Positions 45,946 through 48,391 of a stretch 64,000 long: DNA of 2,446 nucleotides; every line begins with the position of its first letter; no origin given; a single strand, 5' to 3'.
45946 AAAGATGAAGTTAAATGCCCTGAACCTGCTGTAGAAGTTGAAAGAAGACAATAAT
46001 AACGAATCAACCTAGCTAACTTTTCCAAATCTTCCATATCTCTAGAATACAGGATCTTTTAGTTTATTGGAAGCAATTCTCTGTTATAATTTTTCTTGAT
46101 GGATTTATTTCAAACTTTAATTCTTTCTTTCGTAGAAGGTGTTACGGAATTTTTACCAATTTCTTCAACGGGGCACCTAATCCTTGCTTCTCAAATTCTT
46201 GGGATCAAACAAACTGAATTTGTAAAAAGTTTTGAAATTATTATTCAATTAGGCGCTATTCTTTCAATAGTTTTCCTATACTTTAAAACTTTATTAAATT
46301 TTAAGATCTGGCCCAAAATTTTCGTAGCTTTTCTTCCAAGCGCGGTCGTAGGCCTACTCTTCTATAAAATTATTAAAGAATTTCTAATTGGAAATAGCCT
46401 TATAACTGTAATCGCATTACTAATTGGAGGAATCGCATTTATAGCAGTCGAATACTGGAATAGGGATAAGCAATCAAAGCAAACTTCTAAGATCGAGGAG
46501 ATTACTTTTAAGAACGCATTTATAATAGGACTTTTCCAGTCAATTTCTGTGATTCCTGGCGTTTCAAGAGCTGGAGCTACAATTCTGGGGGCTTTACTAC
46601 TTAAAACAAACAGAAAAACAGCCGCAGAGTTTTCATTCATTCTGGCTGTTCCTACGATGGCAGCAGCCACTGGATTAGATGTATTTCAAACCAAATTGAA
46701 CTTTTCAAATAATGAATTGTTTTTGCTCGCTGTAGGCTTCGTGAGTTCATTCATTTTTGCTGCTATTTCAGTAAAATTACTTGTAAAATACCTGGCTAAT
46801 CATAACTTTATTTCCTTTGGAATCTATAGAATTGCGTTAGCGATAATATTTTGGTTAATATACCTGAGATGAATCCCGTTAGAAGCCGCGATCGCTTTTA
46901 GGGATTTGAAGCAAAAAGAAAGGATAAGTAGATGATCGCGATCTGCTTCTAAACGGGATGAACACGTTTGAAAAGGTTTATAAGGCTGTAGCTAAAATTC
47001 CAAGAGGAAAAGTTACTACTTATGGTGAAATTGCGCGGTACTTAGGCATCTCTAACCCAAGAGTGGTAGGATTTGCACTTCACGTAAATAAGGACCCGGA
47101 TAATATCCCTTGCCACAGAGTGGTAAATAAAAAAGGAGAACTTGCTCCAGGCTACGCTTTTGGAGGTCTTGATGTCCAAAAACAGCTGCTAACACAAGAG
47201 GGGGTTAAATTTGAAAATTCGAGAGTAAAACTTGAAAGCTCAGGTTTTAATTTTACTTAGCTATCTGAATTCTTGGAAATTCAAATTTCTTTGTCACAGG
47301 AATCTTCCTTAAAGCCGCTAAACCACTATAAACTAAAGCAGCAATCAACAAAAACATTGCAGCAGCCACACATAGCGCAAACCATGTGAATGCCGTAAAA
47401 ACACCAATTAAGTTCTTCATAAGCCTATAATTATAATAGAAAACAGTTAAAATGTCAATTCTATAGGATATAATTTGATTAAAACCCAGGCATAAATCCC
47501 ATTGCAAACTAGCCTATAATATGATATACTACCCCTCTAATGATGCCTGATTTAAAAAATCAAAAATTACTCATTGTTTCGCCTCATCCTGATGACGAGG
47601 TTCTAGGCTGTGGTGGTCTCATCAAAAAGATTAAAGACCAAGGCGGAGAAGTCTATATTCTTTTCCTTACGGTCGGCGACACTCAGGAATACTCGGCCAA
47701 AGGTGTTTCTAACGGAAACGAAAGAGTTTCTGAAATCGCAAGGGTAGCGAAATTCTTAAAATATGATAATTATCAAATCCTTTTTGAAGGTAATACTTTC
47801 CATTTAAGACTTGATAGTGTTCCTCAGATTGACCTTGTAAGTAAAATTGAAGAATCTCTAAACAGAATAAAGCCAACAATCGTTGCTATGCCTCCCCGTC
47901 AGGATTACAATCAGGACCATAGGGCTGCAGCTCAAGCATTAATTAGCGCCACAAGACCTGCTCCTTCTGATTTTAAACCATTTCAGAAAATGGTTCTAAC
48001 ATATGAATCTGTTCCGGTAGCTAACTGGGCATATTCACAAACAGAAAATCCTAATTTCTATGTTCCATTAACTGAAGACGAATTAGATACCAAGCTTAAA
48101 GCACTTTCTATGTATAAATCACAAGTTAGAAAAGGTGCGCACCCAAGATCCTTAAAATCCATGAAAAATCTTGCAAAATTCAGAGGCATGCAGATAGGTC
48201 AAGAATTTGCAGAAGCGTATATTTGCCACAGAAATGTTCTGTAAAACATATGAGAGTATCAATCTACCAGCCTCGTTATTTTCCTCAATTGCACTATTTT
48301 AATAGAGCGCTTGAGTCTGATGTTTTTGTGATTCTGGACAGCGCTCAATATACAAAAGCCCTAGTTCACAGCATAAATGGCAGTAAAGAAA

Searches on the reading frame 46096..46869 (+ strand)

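Call 33: search_protein_families(library=pfam, proteins=[window:46096-46869:+], max_evalue=0.001)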
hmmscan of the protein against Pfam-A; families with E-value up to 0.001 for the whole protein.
window:46096-46869:+ (258 aa): 1 family
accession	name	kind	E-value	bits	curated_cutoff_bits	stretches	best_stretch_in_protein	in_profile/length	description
PF02673.24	BacA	-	3.1e-71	240.5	33.4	1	8-251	2-257/257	Bacitracin resistance protein BacA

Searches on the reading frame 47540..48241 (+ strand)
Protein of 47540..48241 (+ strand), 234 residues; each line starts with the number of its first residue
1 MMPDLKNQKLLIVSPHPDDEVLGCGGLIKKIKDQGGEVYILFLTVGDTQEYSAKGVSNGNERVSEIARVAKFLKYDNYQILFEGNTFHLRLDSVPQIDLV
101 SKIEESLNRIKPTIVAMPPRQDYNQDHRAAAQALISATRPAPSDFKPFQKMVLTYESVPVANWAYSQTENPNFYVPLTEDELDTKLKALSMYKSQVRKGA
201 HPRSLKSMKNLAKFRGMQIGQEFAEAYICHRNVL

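Call 33: search_protein_families(library=pfam, proteins=[window:47540-48241:+], max_evalue=0.001)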
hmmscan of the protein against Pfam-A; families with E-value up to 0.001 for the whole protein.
window:47540-48241:+ (234 aa): 1 family
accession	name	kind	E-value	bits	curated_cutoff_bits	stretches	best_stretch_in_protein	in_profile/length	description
PF02585.22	PIG-L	-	1.5e-21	77.7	28.2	1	11-137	1-128/129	GlcNAc-PI de-N-acetylase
